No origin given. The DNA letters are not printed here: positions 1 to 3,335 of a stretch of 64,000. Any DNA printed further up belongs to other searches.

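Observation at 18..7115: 2365-aa fusion of an S8/PA-domain peptidase with a BspA-type LRR array of about 850 aa, apparently anchored at both ends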

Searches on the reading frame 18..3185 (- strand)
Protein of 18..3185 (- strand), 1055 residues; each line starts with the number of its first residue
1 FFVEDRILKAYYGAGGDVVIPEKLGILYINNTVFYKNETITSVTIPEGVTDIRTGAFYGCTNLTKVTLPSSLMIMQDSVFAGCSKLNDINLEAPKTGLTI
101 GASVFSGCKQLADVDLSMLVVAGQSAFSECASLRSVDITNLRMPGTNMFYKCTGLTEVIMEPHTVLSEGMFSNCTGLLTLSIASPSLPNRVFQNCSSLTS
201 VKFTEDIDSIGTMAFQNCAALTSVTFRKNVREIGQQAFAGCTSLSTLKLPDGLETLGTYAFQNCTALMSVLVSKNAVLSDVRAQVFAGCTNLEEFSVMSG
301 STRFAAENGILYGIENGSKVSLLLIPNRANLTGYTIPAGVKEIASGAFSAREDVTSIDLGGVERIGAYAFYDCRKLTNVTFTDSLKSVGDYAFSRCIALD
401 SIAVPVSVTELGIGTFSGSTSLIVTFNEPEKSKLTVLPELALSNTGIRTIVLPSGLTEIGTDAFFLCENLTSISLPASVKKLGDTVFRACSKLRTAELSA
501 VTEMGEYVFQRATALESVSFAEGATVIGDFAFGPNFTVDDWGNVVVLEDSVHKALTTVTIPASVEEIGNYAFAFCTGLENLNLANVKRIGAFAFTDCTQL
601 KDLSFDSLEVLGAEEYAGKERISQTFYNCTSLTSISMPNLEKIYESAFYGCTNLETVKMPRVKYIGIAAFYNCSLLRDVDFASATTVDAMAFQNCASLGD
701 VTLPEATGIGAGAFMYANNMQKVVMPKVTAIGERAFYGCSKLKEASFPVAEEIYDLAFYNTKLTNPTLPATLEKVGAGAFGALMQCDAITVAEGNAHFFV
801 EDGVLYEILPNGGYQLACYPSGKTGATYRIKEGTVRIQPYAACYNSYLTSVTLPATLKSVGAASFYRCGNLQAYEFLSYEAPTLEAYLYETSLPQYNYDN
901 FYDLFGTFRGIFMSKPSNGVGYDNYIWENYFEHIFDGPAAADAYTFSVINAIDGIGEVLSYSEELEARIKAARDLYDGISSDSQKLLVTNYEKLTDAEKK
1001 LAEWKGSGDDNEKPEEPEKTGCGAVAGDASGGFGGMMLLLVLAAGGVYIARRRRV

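Call 76: search_solved_structures(query=window:18-3185:-, max_evalue=0.001)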
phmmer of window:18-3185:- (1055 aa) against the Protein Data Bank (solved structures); distinct sequences matched with E-value up to 0.001: 16.
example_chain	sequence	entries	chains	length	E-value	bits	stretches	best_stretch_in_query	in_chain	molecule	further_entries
4fs7_A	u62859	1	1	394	2.4e-49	171.6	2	42-274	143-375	Uncharacterized protein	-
4gt6_A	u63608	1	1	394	8.7e-42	146.5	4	631-740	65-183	Cell surface protein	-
4h09_A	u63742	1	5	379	4.4e-30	107.8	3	192-407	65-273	Hypothetical leucine rich repeat protein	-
6mlx_A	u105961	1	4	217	2.5e-21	78.8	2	209-292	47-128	Leucine-rich repeat protein TpLRR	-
4cp6_A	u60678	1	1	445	1e-17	66.9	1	253-422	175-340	CHOLINE BINDING PROTEIN PCPA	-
4fdw_A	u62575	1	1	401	8.4e-14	53.9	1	377-489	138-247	leucine rich hypothetical protein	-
4fd0_A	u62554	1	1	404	2.1e-13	52.6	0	431-489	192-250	Leucine rich hypothetical protein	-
7b1b_A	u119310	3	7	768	2.1e-07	32.8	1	27-297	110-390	Toll-like receptor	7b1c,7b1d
5a5c_A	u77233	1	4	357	6.7e-07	31.1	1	137-327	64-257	LRRTM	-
4oju_A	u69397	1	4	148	8.4e-07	30.7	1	383-522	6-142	hypothetical leucine rich repeat protein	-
4r6f_A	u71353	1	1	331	5.2e-06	28.1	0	183-250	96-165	Leucine rich repeat DLRR_I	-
4r6g_A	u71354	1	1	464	5.4e-06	28.1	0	175-297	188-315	leucine rich repeats DLRR_K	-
4r5c_A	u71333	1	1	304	3.3e-05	25.5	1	165-282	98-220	Leucine rich repeat protein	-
4r6j_A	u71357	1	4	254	0.0002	22.9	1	165-298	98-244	Lucine rich repeats DLRR_H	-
4lxr_A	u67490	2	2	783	0.00045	21.7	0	165-289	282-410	Protein toll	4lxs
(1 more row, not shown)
